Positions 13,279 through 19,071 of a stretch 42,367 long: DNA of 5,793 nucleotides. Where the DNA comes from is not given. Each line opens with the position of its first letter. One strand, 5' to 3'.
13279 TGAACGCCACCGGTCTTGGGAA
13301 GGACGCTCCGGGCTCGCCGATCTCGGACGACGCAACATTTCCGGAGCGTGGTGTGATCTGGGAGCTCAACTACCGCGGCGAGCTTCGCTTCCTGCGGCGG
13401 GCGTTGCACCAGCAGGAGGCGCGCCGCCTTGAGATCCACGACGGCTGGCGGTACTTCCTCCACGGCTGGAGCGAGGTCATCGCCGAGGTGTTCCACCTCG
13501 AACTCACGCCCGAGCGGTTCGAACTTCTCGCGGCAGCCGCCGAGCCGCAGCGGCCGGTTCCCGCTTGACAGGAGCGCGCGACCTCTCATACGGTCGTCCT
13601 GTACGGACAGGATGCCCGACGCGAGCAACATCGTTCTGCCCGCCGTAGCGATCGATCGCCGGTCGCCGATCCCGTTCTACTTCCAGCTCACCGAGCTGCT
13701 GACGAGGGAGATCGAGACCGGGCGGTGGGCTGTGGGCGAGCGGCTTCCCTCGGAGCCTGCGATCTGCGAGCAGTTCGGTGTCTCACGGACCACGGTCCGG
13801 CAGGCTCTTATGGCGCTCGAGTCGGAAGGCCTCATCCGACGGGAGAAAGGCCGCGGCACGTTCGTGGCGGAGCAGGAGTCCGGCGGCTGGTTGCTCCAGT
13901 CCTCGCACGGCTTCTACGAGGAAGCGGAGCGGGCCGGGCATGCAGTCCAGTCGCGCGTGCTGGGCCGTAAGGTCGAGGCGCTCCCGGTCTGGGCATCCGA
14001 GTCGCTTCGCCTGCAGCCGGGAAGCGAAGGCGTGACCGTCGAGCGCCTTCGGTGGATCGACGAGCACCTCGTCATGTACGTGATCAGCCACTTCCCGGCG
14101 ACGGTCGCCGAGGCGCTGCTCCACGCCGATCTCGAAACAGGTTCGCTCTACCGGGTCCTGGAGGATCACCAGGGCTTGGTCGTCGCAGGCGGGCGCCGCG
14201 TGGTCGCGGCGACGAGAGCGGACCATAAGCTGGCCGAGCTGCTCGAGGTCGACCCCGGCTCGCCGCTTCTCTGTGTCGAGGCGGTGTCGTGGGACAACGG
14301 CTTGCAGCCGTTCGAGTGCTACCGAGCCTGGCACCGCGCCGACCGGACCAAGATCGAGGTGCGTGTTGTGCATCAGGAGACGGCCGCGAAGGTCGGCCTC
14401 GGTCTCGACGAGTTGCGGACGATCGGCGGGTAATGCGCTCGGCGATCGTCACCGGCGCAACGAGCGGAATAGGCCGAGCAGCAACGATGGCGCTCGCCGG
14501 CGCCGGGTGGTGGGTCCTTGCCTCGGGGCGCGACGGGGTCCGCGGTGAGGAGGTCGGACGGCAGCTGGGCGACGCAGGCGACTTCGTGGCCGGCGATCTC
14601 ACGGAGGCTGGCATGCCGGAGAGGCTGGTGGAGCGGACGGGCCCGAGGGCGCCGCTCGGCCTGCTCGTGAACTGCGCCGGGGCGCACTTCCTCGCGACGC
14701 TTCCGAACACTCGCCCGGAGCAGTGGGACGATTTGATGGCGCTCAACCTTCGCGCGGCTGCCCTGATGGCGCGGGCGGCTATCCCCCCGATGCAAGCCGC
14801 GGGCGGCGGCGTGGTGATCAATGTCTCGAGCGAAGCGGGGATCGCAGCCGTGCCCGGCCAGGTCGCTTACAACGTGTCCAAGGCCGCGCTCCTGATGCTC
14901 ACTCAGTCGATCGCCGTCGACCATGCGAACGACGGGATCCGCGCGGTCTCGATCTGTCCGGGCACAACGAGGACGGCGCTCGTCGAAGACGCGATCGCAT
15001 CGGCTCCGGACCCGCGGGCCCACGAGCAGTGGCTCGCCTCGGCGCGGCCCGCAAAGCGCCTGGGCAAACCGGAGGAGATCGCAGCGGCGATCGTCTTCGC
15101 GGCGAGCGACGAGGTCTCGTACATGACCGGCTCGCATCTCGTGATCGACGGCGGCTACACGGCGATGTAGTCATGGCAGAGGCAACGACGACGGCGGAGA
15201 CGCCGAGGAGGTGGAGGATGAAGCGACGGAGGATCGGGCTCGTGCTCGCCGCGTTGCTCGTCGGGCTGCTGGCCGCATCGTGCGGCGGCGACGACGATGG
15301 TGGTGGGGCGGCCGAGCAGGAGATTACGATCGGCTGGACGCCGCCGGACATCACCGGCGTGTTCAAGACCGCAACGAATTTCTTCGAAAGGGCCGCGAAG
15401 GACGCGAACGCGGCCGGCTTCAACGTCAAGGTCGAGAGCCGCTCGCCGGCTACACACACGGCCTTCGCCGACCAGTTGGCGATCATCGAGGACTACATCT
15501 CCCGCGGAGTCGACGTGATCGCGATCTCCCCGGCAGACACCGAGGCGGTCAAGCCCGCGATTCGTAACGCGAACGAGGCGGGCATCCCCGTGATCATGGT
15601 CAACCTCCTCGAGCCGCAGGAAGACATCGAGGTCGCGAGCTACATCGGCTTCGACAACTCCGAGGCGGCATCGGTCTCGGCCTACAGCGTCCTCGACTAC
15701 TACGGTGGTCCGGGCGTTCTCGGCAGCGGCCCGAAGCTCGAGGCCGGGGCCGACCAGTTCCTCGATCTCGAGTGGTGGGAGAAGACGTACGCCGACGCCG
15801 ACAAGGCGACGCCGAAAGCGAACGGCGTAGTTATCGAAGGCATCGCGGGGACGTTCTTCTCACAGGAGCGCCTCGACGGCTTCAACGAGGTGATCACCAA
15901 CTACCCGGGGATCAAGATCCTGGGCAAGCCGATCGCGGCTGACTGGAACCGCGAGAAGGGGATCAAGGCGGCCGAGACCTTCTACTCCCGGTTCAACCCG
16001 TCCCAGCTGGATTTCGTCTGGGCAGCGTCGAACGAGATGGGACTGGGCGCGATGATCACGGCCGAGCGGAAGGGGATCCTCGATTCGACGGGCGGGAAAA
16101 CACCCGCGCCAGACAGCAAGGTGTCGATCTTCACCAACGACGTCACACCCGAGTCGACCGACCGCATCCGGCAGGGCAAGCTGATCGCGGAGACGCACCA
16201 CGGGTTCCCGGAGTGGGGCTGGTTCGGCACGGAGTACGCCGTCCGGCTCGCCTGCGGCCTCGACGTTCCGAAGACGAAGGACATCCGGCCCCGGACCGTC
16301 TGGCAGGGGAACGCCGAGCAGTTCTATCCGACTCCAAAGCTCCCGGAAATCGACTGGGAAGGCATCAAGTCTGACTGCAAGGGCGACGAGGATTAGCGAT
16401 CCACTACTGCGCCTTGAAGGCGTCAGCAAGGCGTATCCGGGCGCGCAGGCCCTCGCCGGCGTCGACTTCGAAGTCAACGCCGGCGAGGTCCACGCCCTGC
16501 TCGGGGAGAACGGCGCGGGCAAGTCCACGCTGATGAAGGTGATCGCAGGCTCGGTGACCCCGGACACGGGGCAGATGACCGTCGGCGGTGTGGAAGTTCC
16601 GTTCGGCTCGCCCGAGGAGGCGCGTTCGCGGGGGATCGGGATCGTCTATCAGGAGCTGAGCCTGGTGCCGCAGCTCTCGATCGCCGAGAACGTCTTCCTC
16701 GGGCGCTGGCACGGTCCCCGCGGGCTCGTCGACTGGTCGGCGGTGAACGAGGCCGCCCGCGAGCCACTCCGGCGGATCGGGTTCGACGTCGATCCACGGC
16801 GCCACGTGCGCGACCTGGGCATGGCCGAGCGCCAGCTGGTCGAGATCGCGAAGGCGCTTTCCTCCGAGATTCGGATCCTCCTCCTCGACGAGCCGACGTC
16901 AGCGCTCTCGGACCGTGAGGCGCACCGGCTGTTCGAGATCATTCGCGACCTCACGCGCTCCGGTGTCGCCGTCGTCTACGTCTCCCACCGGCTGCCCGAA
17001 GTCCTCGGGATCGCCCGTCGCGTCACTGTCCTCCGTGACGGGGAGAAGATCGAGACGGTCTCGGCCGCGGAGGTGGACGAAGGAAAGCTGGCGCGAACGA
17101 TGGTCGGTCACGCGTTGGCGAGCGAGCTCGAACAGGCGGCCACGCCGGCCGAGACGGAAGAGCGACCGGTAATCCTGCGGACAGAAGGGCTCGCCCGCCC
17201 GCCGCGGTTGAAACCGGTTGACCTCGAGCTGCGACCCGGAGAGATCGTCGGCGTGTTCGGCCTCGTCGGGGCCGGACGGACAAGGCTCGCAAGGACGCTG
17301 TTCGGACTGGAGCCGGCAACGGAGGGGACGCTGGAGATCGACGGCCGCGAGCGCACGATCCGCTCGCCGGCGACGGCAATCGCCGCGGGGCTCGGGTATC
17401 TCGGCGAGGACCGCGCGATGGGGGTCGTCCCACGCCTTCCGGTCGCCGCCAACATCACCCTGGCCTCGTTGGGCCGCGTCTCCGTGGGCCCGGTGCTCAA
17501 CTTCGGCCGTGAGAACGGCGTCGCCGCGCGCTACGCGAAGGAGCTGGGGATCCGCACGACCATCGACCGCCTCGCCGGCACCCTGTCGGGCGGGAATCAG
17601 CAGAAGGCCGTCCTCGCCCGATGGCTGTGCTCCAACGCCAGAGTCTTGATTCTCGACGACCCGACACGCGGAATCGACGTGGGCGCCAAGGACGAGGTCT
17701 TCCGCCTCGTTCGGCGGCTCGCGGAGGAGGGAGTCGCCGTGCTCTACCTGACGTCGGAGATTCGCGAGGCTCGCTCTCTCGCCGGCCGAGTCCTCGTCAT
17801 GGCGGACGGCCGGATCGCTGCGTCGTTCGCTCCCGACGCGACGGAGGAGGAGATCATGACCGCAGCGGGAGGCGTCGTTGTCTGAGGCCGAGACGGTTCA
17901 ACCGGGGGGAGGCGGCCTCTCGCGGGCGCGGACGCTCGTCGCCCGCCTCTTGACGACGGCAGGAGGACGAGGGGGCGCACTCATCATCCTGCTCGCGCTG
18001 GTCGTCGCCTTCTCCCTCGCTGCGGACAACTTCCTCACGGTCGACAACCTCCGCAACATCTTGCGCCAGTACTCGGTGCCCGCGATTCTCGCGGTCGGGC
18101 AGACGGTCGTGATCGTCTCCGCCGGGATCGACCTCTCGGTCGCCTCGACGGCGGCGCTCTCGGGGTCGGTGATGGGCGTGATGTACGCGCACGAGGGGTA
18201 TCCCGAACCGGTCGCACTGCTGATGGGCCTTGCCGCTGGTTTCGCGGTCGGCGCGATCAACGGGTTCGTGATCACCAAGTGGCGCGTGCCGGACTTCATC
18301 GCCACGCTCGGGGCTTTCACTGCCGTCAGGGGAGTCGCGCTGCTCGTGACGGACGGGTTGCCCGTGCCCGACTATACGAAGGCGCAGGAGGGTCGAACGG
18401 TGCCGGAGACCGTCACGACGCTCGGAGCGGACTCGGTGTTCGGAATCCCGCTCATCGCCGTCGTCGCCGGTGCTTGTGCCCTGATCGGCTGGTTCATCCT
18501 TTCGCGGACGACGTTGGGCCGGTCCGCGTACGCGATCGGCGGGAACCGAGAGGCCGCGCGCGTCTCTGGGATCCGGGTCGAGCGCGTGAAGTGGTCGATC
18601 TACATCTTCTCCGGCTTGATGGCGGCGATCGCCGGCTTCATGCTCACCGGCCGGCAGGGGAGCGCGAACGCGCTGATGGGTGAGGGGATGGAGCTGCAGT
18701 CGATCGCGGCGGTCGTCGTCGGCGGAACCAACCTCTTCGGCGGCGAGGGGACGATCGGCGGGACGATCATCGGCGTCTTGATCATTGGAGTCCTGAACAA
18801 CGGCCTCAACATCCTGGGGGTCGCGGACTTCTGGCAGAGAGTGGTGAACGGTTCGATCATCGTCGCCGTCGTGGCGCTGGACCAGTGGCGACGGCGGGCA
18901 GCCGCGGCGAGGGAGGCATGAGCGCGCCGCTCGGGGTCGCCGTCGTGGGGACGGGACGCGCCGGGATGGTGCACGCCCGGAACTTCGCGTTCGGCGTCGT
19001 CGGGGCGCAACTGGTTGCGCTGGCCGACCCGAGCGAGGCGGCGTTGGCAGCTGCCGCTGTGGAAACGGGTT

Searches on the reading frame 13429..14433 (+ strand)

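Call 28: search_protein_families(library=pfam, proteins=[window:13429-14433:+], max_evalue=0.001)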
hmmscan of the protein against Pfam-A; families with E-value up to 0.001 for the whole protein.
window:13429-14433:+ (334 aa): 8 families
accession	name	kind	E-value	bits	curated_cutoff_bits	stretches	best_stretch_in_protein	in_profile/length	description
PF07702.18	UTRA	-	1.4e-32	112.8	23.8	1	169-307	2-140/141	UTRA domain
PF00392.27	GntR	-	1.5e-21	76.3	27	1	86-146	4-64/64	Bacterial regulatory proteins, gntR family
PF14502.12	HTH_41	-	4.5e-06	26.4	25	1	102-145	2-47/48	Helix-turn-helix domain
PF08220.18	HTH_DeoR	-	4.3e-05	23.6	21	1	112-145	20-53/57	DeoR-like helix-turn-helix domain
PF08279.18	HTH_11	-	5.9e-05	23.3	25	1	112-143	21-53/55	HTH domain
PF13545.12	HTH_Crp_2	-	0.00053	20.3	27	0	112-142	28-57/70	Crp-like helix-turn-helix domain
PF01978.25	TrmB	-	0.00074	19.8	25.6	0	112-142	28-58/68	Sugar-specific transcriptional regulator TrmB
PF13518.12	HTH_28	-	0.0008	19.9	25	0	111-138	17-47/52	Helix-turn-helix domain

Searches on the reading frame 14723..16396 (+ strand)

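Call 28: search_protein_families(library=pfam, proteins=[window:14723-16396:+], max_evalue=0.001)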
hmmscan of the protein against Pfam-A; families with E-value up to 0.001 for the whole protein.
window:14723-16396:+ (557 aa): 1 family
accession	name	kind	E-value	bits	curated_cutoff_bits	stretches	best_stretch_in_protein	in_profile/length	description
PF13407.12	Peripla_BP_4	-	1.4e-41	143.2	35.1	1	203-512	1-256/258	Periplasmic binding protein domain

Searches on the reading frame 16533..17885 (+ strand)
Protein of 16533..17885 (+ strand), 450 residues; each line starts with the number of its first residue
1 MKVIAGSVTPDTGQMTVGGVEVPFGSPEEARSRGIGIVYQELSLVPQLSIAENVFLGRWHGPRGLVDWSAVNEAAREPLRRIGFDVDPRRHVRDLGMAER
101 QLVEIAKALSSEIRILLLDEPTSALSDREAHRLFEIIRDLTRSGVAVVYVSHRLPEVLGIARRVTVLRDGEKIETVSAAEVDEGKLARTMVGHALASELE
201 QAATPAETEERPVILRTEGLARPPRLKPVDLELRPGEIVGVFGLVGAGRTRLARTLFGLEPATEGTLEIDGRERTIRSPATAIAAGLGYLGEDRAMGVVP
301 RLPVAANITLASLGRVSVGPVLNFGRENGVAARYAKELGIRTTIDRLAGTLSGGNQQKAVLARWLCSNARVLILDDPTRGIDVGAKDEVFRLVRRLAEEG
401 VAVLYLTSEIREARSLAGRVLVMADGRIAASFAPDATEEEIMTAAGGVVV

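Call 28: search_protein_families(library=pfam, proteins=[window:16533-17885:+], max_evalue=0.001)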
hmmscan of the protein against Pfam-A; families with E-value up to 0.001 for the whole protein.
window:16533-17885:+ (450 aa): 2 families
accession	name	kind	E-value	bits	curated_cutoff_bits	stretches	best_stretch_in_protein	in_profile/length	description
PF00005.33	ABC_tran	-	1.1e-38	133.4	25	2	226-378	1-136/137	ABC transporter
PF13304.12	AAA_21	-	6.4e-06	26.9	27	0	93-156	236-301/304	AAA domain, putative AbiEii toxin, Type IV TA system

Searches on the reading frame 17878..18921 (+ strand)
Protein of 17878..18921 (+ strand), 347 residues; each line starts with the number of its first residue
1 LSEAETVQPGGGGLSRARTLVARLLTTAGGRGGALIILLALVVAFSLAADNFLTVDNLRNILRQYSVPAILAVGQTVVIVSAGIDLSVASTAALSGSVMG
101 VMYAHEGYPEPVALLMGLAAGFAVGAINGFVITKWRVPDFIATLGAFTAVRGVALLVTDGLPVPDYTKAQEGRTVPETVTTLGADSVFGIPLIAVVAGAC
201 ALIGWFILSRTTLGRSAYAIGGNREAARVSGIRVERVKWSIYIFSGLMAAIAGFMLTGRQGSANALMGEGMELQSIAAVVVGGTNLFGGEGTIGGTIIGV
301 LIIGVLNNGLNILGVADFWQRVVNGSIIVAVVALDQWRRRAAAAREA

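Call 28: search_protein_families(library=pfam, proteins=[window:17878-18921:+], max_evalue=0.001)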
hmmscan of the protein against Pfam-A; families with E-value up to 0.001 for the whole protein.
window:17878-18921:+ (347 aa): 1 family
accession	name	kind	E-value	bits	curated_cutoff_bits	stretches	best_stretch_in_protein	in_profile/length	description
PF02653.21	BPD_transp_2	-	9e-47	159.9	26.8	1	58-332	2-269/269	Branched-chain amino acid transport system / permease component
